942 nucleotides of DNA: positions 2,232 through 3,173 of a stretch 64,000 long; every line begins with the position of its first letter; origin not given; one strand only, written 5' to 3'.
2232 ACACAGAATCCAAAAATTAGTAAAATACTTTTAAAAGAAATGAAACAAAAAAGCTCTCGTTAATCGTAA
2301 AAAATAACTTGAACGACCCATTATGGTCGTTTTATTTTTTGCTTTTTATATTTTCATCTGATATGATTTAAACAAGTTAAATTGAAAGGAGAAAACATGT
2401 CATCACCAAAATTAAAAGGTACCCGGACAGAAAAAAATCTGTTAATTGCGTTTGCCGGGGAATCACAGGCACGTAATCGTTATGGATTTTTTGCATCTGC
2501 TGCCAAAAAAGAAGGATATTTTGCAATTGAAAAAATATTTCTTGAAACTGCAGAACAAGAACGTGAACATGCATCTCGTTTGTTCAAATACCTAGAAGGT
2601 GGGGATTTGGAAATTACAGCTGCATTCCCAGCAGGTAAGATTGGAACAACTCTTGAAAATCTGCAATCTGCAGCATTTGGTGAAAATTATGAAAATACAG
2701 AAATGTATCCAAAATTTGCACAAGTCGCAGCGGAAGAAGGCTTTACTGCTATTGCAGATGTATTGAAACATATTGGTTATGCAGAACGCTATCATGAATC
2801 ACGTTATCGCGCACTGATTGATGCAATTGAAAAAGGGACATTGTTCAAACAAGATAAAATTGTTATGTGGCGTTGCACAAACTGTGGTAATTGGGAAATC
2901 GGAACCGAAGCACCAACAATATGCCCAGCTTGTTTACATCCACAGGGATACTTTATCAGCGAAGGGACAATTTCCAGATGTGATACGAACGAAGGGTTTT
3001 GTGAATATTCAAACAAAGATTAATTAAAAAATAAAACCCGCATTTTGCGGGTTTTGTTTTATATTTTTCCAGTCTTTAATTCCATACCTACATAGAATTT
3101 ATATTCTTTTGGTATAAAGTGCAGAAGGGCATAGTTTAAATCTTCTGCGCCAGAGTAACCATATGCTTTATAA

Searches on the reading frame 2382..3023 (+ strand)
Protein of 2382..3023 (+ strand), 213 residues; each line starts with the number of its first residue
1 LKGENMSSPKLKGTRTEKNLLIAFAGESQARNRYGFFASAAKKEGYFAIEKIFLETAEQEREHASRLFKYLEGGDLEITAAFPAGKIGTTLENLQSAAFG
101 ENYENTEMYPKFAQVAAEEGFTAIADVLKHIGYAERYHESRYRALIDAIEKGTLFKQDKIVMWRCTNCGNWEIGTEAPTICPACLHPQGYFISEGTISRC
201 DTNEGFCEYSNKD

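Call 96: search_protein_families(library=pfam, proteins=[window:2382-3023:+], max_evalue=0.01)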
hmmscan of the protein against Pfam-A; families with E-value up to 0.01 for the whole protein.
window:2382-3023:+ (213 aa): 5 families
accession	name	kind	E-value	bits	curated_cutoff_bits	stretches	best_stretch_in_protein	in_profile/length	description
PF02915.23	Rubrerythrin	-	3.3e-30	105.7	22.8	1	18-145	1-136/137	Rubrerythrin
PF00210.30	Ferritin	-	2.1e-10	41.2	24.5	1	23-150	7-140/142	Ferritin-like domain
PF21349.2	RUBY_RBDX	-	1.2e-09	37.8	26.5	1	163-191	1-29/30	Rubrerythrin, rubredoxin-like domain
PF23458.2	DUF7130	-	1.3e-05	25.4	35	1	151-188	43-80/89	Domain of unknown function (DUF7130)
PF01155.25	HypA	-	0.0077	16.7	28.9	0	113-188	15-96/112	Hydrogenase/urease nickel incorporation, metallochaperone, hypA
